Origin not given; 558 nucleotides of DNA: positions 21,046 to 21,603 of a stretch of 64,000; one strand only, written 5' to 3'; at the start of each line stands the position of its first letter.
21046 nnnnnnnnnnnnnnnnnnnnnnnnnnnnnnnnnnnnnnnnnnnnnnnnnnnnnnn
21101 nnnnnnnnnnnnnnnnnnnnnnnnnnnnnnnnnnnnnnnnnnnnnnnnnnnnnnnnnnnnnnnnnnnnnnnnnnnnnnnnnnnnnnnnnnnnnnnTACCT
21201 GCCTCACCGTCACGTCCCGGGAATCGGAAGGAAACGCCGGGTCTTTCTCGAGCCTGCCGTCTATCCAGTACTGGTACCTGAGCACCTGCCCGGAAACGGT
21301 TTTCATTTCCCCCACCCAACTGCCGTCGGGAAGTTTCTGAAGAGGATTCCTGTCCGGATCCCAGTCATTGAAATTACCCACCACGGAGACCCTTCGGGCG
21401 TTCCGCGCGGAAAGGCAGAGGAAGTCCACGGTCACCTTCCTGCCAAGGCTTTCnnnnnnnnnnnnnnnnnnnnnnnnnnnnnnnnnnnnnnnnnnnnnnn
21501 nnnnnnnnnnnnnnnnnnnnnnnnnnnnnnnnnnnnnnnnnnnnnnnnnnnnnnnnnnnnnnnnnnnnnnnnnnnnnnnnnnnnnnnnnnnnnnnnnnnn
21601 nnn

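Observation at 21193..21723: HU-family DNA-binding domain fused to a CBM48 (glycogen-binding) domain, translationally coupled to ftsK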

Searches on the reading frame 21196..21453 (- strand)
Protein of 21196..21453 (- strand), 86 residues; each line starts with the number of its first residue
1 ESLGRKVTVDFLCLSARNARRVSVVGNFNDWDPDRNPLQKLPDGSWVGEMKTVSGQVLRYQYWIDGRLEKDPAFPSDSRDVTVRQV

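Call 32: search_solved_structures(query=window:21196-21453:-, max_evalue=10, show_alignments=5)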
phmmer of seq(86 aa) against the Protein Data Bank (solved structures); distinct sequences matched with E-value up to 10: 35.
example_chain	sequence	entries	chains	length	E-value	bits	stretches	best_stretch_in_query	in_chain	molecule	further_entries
6joy_A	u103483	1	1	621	1.5e-06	31.2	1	11-53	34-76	1,4-alpha-glucan branching enzyme GlgB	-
4lpc_A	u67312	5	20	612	3.1e-05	27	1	14-77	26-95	1,4-alpha-glucan branching enzyme GlgB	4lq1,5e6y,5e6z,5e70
8sdb_A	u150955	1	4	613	3.2e-05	27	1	14-77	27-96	1,4-alpha-glucan branching enzyme GlgB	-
1m7x_A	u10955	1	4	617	3.2e-05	26.9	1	14-77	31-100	1,4-alpha-glucan Branching Enzyme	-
8zqa_A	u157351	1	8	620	7.2e-05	25.8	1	11-60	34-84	1,4-alpha-glucan branching enzyme GlgB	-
9u77_A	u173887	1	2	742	0.0002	24.4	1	11-47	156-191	1,4-alpha-glucan branching enzyme GlgB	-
6klf_A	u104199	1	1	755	0.0053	19.8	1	12-61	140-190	1,4-alpha-glucan branching enzyme GlgB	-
5gqw_A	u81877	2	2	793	0.0056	19.8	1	12-61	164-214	1,4-alpha-glucan branching enzyme GlgB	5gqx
5gqz_A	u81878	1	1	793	0.0056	19.8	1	12-61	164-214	1,4-alpha-glucan branching enzyme GlgB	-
5gqu_A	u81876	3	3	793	0.0056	19.8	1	12-61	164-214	1,4-alpha-glucan branching enzyme GlgB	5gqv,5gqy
5gr1_A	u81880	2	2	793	0.0056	19.8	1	12-61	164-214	1,4-alpha-glucan branching enzyme GlgB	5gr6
5gr0_A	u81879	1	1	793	0.0056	19.8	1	12-61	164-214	1,4-alpha-glucan branching enzyme GlgB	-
5gr5_A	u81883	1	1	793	0.0056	19.8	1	12-61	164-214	1,4-alpha-glucan branching enzyme GlgB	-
5gr2_A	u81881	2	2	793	0.0057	19.8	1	12-61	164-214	1,4-alpha-glucan branching enzyme GlgB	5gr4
5gr3_A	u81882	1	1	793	0.0057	19.8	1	12-61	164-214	1,4-alpha-glucan branching enzyme GlgB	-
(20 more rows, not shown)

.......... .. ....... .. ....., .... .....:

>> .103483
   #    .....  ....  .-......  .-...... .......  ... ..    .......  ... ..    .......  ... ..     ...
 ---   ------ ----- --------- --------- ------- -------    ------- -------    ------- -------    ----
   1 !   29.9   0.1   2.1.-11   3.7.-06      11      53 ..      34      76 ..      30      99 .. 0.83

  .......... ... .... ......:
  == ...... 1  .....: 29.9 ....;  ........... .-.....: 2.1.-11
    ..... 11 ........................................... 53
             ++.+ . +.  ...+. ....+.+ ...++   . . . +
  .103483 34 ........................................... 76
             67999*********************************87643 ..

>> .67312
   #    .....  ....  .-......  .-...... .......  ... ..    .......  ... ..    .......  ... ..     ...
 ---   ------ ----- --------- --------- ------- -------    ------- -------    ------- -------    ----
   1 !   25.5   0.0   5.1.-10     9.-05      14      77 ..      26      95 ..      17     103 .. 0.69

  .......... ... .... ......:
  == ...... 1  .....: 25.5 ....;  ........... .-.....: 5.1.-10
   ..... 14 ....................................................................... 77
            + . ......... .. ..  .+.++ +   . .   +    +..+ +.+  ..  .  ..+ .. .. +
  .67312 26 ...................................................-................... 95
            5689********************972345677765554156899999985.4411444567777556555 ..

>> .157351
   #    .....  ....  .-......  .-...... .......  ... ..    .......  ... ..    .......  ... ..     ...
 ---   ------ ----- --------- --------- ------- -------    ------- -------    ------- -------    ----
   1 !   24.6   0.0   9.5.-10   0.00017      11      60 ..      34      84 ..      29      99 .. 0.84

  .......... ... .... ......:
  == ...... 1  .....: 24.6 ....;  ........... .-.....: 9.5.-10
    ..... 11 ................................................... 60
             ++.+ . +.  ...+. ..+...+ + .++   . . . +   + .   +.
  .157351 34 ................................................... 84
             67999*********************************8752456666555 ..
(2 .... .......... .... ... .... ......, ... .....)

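Call 51: find_homologous_proteins(query=A2, max_evalue=0.001)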
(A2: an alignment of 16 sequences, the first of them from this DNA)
Query A2 (16 sequences) (84 aa, profile of the alignment): 138 proteins with E <= 0.001 among 460 candidates; the best 120 are listed.
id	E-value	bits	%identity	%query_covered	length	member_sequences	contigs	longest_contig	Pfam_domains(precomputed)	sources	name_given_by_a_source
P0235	9.6e-34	133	68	93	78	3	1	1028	PF02922.25,PF16561.12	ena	-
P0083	4.1e-31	124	45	100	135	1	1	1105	PF00216.27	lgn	-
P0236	6.2e-20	88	51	51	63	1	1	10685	-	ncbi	ncbi:MAG: hypothetical protein WBK62_04590, partial [Candidatus Fermentibacter daniensis]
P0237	1.4e-15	74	42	76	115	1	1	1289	PF02922.25,PF16561.12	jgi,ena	-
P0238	2.4e-15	74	40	93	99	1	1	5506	PF02922.25,PF16561.12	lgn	-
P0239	3.4e-15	73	44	76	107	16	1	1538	PF02922.25,PF16561.12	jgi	jgi:1,4-alpha-glucan branching enzyme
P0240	3.9e-15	73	39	73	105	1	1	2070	PF02922.25,PF16561.12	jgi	jgi:1,4-alpha-glucan branching enzyme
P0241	1.2e-14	71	45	76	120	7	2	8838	PF02922.25,PF16561.12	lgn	-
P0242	3.2e-14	70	38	87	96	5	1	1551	PF02922.25,PF16561.12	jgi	jgi:1,4-alpha-glucan branching enzyme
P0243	3.6e-14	70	47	76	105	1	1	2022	PF02922.25,PF16561.12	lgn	-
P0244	1.2e-13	68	40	77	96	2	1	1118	PF02922.25,PF16561.12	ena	-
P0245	1.2e-13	68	38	87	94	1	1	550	PF02922.25,PF16561.12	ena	-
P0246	1.3e-13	68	40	87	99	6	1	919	PF02922.25,PF16561.12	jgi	jgi:1,4-alpha-glucan branching enzyme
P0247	1.4e-13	68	41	87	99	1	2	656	PF02922.25,PF16561.12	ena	-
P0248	1.5e-13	68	40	77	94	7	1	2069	PF02922.25,PF16561.12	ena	-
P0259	7.8e-13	66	35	82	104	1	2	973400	PF02922.25,PF16561.12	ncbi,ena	-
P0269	1.5e-12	65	41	76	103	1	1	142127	PF02922.25,PF16561.12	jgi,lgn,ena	-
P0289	2.8e-12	64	43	77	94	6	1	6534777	PF02922.25,PF16561.12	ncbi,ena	-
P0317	2.8e-11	61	38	76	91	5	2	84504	PF02922.25,PF16561.12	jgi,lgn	-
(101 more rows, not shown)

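Call 52: find_encoding_contigs(protein=P0289, flank=5000, max_places=2)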
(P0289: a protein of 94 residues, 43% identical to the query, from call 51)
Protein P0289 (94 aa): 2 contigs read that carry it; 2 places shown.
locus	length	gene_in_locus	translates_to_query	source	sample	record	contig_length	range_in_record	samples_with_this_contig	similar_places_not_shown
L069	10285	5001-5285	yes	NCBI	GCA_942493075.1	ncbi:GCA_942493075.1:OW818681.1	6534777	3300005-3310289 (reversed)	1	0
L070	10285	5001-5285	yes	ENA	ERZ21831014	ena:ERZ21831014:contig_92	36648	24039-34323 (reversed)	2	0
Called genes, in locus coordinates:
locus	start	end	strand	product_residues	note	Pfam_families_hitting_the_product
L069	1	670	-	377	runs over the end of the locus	PF01408:GFO_IDH_MocA, PF02894:GFO_IDH_MocA_C, PF22725:GFO_IDH_MocA_C3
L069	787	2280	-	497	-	PF00072:Response_reg, PF00989:PAS, PF08448:PAS_4, PF13188:PAS_8 (weak), PF13426:PAS_9, PF00512:HisKA, PF02518:HATPase_c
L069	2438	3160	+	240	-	PF04474:DUF554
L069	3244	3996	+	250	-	PF00977:His_biosynth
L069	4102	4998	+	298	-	-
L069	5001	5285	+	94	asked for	PF02922:CBM_48, PF16561:AMPK1_CBM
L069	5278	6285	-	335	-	PF14100:DUF6807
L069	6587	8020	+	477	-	PF00079:Serpin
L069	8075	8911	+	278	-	PF00795:CN_hydrolase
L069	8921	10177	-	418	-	PF02812:ELFV_dehydrog_N, PF00208:ELFV_dehydrog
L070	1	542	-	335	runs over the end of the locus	PF01408:GFO_IDH_MocA, PF02894:GFO_IDH_MocA_C, PF22725:GFO_IDH_MocA_C3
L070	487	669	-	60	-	-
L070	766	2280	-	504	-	PF00072:Response_reg, PF00989:PAS, PF08448:PAS_4, PF13188:PAS_8 (weak), PF13426:PAS_9, PF00512:HisKA, PF02518:HATPase_c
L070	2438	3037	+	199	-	PF04474:DUF554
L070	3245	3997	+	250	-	PF00977:His_biosynth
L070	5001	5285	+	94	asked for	PF02922:CBM_48, PF16561:AMPK1_CBM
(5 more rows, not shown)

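Call 53: find_encoding_contigs(protein=P0259, flank=5000, max_places=2)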
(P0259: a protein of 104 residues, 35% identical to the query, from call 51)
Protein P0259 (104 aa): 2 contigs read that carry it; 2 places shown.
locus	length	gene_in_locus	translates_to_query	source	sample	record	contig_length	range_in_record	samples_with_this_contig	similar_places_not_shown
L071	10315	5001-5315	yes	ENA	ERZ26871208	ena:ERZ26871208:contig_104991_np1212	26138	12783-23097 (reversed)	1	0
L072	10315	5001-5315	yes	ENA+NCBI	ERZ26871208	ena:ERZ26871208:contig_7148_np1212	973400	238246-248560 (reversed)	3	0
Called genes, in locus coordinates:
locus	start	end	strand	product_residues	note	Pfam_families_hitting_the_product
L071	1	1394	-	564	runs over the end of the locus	PF00690:Cation_ATPase_N, PF00122:E1-E2_ATPase, PF00702:Hydrolase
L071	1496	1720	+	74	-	-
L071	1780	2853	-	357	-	PF13384:HTH_23 (weak), PF13518:HTH_28, PF13551:HTH_29 (weak), PF13565:HTH_32, PF13592:HTH_33, PF13358:DDE_3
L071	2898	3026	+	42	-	-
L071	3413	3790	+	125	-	-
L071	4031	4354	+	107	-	PF02922:CBM_48 (weak), PF16561:AMPK1_CBM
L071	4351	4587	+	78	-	-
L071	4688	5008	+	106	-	-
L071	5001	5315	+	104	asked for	PF02922:CBM_48, PF16561:AMPK1_CBM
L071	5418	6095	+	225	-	-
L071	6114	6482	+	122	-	-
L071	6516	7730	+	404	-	-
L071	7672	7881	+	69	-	-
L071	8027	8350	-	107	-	-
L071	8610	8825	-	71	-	-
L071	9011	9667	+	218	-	-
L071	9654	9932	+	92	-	PF08238:Sel1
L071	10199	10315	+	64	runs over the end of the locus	-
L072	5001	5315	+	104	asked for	PF02922:CBM_48, PF16561:AMPK1_CBM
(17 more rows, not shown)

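Call 55: search_protein_families(library=pfam, proteins=[L069:4102-4998:+, L071:4688-5008:+, L071:4351-4587:+, L071:5418-6095:+, L071:4031-4354:+], max_evalue=0.1)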
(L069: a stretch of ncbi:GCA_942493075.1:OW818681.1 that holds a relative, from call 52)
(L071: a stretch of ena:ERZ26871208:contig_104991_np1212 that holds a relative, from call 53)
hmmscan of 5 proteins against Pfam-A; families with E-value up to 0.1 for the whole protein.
L069:4102-4998:+ (298 aa): 1 family
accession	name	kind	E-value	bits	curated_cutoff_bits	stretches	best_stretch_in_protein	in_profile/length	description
PF04137.20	ERO1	-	0.046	13.3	27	1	46-90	258-302/354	Endoplasmic Reticulum Oxidoreductin 1 (ERO1)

L071:4688-5008:+ (106 aa): 0 families

L071:4351-4587:+ (78 aa): 2 families
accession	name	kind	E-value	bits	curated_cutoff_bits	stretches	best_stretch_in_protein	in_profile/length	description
PF00096.32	zf-C2H2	-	0.0077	17.1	25.2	0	9-22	3-16/23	Zinc finger, C2H2 type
PF23475.1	zf-Tbcl_FmdE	-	0.092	12.7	23.2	0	6-13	7-14/35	FmdE treble clef zinc finger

L071:5418-6095:+ (225 aa): 1 family
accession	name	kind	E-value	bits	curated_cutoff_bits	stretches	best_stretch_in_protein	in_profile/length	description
PF09804.14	DENND11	-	0.025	14.6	27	1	113-191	52-131/283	DENN domain-containing protein 11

L071:4031-4354:+ (107 aa): 4 families
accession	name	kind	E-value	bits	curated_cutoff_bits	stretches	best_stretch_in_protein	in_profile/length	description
PF16561.11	AMPK1_CBM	-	7.2e-15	55.4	26.8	1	28-106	7-80/85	Glycogen recognition site of AMP-activated protein kinase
PF02922.24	CBM_48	-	9.3e-07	29.5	22.4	1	25-85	14-80/83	Carbohydrate-binding module 48 (Isoamylase N-terminal domain)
PF22058.2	X25_BaPul_like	-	3.9e-05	24.1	27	1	40-86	13-60/87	Pullulanase X25 domain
PF16760.10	CBM53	-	0.0076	17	27.6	1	28-73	5-54/57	Starch/carbohydrate-binding module (family 53)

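Call 56: find_encoding_contigs(protein=P0269, flank=5000, max_places=2)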
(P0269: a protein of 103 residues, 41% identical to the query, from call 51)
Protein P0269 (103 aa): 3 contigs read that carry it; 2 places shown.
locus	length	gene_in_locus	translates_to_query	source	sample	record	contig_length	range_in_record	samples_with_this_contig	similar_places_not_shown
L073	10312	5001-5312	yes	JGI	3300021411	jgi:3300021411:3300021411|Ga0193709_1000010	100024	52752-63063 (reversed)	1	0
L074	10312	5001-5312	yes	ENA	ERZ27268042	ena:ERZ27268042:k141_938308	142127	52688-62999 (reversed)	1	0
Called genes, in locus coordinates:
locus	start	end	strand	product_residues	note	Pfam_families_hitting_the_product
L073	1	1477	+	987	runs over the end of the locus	PF02927:CelD_N (weak), PF00759:Glyco_hydro_9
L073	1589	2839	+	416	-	PF16401:DUF5009 (weak)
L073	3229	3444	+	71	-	-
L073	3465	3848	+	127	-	PF26981:Thioredoxin-like_PDI (weak), PF00085:Thioredoxin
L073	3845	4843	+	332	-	PF00106:adh_short, PF01370:Epimerase (weak), PF08659:KR (weak), PF13561:adh_short_C2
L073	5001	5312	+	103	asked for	PF02922:CBM_48, PF16561:AMPK1_CBM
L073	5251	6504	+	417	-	PF25917:BSH_RND, PF25878:HH_AAEA_pHBA (weak), PF25885:HH_EMRA, PF25876:HH_MFP_RND, PF25944:Beta-barrel_RND, PF25967:RND-MFP_C, PF25989:YknX_C (weak)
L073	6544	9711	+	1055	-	PF00873:ACR_tran, PF03176:MMPL (weak)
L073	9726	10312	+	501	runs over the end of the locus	PF02321:OEP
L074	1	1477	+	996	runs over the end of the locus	PF02927:CelD_N (weak), PF00759:Glyco_hydro_9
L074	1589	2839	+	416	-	PF16401:DUF5009 (weak)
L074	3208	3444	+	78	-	-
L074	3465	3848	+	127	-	PF26981:Thioredoxin-like_PDI (weak), PF00085:Thioredoxin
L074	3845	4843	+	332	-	PF00106:adh_short, PF01370:Epimerase (weak), PF08659:KR (weak), PF13561:adh_short_C2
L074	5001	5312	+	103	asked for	PF02922:CBM_48, PF16561:AMPK1_CBM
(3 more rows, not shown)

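Call 57: find_encoding_contigs(protein=P0317, flank=5000, max_places=2)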
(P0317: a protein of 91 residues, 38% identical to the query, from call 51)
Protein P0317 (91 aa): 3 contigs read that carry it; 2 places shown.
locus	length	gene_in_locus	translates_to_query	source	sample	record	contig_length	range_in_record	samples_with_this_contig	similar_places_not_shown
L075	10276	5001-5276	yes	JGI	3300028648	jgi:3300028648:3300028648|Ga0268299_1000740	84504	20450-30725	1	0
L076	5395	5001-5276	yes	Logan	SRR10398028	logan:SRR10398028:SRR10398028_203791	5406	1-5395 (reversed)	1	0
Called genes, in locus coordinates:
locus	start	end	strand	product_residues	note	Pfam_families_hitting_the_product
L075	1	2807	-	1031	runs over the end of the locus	PF00027:cNMP_binding, PF03412:Peptidase_C39, PF00664:ABC_membrane, PF00005:ABC_tran, PF02463:SMC_N (faint)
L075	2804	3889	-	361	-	-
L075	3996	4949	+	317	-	-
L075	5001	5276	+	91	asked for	PF02922:CBM_48, PF16561:AMPK1_CBM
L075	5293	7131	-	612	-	PF03979:Sigma70_r1_1, PF00140:Sigma70_r1_2, PF04542:Sigma70_r2, PF04539:Sigma70_r3, PF04545:Sigma70_r4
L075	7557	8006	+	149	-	-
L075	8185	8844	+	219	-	-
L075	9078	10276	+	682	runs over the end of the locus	PF07583:PSCyt2, PF07587:PSD1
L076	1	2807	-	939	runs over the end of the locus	?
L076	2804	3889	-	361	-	-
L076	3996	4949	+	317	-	-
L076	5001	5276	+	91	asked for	PF02922:CBM_48, PF16561:AMPK1_CBM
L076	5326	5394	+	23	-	?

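Call 69: search_solved_structures(query=L075:3996-4946:+, max_evalue=1)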
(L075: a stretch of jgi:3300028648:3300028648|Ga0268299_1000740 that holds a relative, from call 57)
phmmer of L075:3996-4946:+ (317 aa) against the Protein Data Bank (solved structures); distinct sequences matched with E-value up to 1: 3.
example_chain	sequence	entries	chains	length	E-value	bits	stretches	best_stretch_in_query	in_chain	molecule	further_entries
1btm_A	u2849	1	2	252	0.37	13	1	210-272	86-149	TRIOSEPHOSPHATE ISOMERASE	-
2btm_A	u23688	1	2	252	0.38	13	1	210-272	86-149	PROTEIN (TRIOSEPHOSPHATE ISOMERASE)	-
5zhz_A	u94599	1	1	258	0.8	11.9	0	8-113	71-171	Probable endonuclease 4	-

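Call 70: search_protein_families(library=ncbifam, proteins=[L075:3996-4946:+, P0289], max_evalue=1)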
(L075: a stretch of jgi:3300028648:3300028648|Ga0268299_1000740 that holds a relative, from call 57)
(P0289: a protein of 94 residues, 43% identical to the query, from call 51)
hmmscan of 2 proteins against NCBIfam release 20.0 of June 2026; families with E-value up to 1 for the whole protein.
L075:3996-4946:+ (317 aa): 0 families

P0289 (94 aa): 7 families
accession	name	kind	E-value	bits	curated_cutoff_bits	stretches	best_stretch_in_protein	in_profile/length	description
NF003811.1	PRK05402.1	equivalog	3.5e-09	35.8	741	1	8-67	26-86/619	1,4-alpha-glucan branching protein GlgB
NF009221.0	PRK12568.1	equivalog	3.5e-09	35.3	1270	1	10-67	152-209/745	1,4-alpha-glucan branching enzyme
NF008967.0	PRK12313.1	equivalog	6.2e-09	34.7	577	1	12-67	39-94/633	1,4-alpha-glucan branching protein GlgB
NF011294.0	PRK14706.1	equivalog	4.2e-07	28.6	1284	1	10-68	40-98/642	1,4-alpha-glucan branching enzyme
TIGR01515.1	branching_enzym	equivalog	7.4e-07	28.1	463.95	1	11-62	28-80/607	1,4-alpha-glucan branching enzyme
NF011293.0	PRK14705.1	equivalog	0.0005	17.7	2376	1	12-45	639-672/1224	1,4-alpha-glucan branching enzyme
TIGR02402.1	trehalose_TreZ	equivalog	0.056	11.7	538.8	1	14-84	2-69/545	malto-oligosyltrehalose trehalohydrolase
